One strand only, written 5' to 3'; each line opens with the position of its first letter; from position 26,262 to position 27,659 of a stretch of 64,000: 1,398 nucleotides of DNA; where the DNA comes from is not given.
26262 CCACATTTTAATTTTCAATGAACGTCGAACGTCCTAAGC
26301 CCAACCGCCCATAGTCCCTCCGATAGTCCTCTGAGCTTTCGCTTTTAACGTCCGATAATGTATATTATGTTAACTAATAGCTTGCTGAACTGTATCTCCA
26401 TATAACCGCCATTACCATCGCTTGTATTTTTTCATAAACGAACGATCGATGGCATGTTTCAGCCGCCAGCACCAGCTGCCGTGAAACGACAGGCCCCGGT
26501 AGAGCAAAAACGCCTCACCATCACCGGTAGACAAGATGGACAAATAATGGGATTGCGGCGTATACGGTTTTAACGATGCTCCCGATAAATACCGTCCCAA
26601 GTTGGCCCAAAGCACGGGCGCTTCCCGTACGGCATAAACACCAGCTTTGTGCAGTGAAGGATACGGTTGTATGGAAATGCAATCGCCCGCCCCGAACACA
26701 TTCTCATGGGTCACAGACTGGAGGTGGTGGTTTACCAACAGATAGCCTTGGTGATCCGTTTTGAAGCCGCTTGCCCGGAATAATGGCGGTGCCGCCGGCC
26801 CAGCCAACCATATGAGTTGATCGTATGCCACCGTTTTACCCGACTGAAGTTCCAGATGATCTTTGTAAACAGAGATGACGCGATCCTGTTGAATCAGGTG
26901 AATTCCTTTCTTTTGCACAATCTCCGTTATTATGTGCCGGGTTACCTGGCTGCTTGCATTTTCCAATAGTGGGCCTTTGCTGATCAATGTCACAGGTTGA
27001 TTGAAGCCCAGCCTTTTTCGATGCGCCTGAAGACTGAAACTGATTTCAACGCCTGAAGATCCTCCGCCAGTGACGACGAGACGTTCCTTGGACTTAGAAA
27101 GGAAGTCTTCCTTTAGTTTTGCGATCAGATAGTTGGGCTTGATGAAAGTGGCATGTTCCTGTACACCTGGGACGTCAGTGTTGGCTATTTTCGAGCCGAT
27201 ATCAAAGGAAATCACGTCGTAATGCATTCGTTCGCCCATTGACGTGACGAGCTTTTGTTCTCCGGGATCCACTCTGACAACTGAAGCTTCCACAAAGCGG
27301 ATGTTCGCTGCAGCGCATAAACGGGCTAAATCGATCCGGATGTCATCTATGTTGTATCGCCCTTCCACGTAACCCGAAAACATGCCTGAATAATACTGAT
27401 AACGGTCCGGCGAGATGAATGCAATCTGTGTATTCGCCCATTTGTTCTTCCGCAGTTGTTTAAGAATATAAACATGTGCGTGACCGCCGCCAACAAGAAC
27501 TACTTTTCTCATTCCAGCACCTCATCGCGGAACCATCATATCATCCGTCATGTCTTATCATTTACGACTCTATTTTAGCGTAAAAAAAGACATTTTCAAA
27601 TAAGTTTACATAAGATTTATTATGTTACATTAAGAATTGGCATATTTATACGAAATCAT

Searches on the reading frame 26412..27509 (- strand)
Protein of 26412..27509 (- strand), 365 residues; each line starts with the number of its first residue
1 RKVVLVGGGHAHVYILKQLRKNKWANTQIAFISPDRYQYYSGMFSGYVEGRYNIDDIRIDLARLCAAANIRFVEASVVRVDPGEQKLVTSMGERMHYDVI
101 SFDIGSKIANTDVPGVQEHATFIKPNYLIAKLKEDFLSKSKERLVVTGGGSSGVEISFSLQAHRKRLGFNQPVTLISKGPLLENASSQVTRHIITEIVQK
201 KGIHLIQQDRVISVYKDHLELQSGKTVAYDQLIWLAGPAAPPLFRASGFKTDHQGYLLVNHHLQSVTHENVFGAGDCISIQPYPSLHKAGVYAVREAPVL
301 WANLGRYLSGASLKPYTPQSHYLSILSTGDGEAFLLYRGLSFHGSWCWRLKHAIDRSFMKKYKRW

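Call 56: search_protein_families(library=ncbifam, proteins=[window:26412-27509:-], max_evalue=1e-10)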
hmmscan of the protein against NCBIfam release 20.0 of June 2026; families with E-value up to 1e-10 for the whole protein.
window:26412-27509:- (365 aa): 7 families
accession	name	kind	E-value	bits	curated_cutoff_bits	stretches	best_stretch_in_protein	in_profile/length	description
TIGR03169.1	Nterm_to_SelD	hypoth_equivalog_domain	1e-98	331.1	310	1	3-362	2-365/365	pyridine nucleotide-disulfide oxidoreductase family protein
TIGR04369.1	fusion_not_SelD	hypoth_equivalog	2e-56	191.6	700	1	5-363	1-339/701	oxidoreductase/SelD-related fusion protein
NF049943.1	SQR_III_seleno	exception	2.9e-19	69.2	525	1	1-336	1-343/406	type III sulfide quinone reductase, selenoprotein subtype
NF003437.0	PRK04965.1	equivalog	2.7e-15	56.3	392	1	2-281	4-278/378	NADH:flavorubredoxin reductase NorW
TIGR03385.1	CoA_CoA_reduc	equivalog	6.3e-14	51.6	578.8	1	95-281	100-286/439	CoA-disulfide reductase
NF045765.1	PhenlGlyoxDHPadH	equivalog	3.2e-12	46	475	1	3-281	5-280/416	NADH-dependent phenylglyoxylate dehydrogenase subunit epsilon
TIGR02053.1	MerA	equivalog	6.5e-11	41.9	454.45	1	92-279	124-309/465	mercury(II) reductase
